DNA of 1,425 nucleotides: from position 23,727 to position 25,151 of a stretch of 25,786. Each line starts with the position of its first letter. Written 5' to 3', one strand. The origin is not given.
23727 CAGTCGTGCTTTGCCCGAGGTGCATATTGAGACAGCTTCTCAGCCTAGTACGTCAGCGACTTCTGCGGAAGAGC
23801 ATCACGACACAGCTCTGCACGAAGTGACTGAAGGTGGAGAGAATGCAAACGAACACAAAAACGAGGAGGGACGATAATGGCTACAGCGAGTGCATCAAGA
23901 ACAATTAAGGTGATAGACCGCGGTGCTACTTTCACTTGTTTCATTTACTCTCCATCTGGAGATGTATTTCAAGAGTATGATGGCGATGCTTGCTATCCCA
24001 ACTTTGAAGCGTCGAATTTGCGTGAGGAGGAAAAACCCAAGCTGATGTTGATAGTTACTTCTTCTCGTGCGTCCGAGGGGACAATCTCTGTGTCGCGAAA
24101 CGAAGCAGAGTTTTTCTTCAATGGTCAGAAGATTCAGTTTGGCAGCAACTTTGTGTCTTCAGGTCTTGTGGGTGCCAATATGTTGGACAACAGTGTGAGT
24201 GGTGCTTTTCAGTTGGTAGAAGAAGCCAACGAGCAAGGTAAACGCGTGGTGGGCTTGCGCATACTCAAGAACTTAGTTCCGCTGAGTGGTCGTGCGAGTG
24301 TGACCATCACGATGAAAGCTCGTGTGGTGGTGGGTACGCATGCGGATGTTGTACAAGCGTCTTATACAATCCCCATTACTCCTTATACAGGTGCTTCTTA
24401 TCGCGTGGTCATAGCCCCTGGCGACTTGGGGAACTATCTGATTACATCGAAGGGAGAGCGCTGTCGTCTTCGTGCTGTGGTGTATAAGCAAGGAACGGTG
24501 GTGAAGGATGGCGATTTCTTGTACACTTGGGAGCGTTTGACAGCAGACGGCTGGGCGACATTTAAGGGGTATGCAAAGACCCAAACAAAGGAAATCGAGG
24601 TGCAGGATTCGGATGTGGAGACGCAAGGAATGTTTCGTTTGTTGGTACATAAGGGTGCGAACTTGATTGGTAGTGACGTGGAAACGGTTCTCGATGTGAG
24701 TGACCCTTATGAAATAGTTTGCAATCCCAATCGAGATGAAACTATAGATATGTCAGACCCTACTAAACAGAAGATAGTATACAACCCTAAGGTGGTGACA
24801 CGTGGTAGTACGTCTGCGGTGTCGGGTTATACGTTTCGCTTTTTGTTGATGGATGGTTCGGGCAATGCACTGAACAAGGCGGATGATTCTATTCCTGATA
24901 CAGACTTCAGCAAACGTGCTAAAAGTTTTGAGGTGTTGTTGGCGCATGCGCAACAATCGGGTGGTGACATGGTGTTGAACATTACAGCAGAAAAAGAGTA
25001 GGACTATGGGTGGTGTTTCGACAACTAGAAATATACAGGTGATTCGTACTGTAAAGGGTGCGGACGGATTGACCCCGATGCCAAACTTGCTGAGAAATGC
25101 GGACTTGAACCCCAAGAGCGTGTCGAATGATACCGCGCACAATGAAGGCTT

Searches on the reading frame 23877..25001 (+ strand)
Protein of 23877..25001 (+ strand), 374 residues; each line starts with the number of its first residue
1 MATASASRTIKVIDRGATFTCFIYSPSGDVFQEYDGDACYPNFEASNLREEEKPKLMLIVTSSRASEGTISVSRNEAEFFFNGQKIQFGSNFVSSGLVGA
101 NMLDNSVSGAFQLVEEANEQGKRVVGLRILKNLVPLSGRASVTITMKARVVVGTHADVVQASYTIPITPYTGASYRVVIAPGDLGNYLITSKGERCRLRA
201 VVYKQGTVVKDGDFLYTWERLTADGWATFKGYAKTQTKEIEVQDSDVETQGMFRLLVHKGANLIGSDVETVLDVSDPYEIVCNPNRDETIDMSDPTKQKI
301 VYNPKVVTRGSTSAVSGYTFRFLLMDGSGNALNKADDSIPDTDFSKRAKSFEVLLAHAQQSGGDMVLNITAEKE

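Call 82: find_encoding_contigs(protein=window:23877-25001:+, flank=10000, max_places=2)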
Protein window:23877-25001:+ (374 aa): 24 contigs read that carry it; 2 places shown.
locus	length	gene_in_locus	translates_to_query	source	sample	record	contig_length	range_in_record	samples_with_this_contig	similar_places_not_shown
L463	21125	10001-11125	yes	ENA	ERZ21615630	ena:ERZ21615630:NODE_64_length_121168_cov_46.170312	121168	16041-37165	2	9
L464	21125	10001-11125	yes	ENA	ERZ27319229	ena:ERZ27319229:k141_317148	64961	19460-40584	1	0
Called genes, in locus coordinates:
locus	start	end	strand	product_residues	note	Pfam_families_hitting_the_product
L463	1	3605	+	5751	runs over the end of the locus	PF28553:WH_1, PF28554:DUF8437, PF00176:SNF2-rel_dom (weak), PF28555:Helicase_dom, PF00271:Helicase_C, PF18819:MuF_C, PF18760:ART-PolyVal, PF18857:LPD38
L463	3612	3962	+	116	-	-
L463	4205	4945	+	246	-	-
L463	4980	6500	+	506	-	-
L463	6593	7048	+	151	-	-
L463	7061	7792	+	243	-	-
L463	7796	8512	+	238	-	-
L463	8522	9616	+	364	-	-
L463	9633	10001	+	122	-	-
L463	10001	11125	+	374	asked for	-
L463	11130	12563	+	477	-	-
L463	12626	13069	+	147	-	-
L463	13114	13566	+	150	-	-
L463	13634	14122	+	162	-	-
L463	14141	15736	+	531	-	-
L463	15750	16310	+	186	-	-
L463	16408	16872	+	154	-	PF18925:DUF5675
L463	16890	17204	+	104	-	PF14359:DUF4406 (weak)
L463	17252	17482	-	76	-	-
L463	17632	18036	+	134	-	-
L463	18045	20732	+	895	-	-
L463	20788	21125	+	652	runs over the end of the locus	PF16510:P22_portal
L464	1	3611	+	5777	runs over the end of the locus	PF28553:WH_1, PF28554:DUF8437, PF00176:SNF2-rel_dom (faint), PF28555:Helicase_dom, PF00271:Helicase_C, PF18819:MuF_C, PF18760:ART-PolyVal, PF18857:LPD38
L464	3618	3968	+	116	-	-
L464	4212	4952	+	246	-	-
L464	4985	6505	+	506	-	-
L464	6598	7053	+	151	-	-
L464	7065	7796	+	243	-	-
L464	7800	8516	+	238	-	-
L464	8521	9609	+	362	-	-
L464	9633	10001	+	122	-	-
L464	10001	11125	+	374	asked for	-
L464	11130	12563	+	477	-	-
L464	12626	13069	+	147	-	-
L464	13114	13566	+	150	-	-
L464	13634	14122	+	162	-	-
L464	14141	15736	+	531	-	-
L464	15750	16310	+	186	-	-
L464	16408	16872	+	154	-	PF18925:DUF5675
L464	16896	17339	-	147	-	-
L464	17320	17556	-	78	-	-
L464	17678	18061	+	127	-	-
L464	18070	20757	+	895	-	-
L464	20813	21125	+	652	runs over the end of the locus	PF16510:P22_portal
